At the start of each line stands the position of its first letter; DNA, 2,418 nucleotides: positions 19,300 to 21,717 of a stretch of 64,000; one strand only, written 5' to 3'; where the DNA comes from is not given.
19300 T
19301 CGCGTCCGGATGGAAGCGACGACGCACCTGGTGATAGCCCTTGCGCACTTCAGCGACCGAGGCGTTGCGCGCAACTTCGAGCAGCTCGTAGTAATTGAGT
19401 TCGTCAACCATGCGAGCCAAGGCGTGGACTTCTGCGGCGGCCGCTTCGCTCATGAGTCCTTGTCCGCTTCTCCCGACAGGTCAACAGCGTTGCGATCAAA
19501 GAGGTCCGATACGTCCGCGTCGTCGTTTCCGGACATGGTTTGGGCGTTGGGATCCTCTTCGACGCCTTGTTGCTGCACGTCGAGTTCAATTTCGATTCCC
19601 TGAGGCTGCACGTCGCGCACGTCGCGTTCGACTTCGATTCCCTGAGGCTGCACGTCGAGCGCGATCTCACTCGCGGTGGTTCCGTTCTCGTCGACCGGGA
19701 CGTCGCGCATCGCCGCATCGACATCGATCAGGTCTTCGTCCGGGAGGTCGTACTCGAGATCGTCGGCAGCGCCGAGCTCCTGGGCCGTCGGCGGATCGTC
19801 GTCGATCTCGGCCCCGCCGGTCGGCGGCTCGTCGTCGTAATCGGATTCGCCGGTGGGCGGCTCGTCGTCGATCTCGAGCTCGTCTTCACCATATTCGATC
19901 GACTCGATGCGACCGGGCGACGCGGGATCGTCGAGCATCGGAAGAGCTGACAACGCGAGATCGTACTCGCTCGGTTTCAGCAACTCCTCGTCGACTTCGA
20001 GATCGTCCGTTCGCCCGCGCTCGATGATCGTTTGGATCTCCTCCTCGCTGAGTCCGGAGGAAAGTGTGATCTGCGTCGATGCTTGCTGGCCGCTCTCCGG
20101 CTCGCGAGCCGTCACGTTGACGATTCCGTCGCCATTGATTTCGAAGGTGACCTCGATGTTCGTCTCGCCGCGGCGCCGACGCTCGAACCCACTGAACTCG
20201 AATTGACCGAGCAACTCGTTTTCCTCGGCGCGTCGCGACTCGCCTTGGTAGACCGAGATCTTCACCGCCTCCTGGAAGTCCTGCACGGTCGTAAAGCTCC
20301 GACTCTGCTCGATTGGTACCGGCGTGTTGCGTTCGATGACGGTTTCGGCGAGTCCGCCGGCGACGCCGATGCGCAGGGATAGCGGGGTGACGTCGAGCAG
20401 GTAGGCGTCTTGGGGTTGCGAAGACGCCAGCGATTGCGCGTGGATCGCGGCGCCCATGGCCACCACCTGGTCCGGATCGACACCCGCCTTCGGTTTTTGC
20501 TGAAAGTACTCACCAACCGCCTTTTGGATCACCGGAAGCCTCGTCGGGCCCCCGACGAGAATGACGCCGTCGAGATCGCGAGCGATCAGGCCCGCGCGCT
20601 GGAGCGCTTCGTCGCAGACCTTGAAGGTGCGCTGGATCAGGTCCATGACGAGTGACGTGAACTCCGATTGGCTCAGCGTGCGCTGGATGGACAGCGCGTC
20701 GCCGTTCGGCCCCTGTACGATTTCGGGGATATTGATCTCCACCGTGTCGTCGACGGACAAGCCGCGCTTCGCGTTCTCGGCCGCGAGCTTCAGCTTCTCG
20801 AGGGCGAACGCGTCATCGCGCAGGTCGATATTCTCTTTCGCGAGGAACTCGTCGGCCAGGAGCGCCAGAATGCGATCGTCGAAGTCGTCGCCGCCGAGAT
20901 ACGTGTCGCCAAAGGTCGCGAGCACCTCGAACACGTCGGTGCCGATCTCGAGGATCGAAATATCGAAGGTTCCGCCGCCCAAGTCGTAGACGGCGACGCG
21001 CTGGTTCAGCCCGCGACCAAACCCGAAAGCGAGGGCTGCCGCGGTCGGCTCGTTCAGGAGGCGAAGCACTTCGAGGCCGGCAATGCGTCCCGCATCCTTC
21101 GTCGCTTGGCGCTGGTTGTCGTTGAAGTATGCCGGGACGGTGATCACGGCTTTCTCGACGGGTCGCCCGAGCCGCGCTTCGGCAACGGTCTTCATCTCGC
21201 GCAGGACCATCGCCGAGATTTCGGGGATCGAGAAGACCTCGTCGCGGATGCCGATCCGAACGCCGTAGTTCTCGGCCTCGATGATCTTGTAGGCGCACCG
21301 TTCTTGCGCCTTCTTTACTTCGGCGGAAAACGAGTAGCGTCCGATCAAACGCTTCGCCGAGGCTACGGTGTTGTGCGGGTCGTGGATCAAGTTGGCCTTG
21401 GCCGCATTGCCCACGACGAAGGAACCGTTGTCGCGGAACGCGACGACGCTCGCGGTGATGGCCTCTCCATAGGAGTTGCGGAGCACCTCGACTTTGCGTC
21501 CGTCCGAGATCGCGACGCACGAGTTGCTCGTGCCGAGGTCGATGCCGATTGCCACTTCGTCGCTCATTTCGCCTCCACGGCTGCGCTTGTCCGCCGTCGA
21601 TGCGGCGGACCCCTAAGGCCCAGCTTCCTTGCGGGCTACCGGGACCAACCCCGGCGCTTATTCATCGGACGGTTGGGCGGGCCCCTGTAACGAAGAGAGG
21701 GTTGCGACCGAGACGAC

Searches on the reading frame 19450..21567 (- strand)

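Call 20: search_protein_families(library=pfam, proteins=[window:19450-21567:-], max_evalue=0.01)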
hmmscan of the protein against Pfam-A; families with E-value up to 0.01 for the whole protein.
window:19450-21567:- (705 aa): 2 families
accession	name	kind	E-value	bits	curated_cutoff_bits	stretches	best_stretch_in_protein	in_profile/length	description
PF00012.26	HSP70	-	3.4e-178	594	20.6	1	6-518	1-514/599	Hsp70 protein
PF06723.19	MreB_Mbl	-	6.3e-16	58.5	27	1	117-380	73-322/327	MreB/Mbl protein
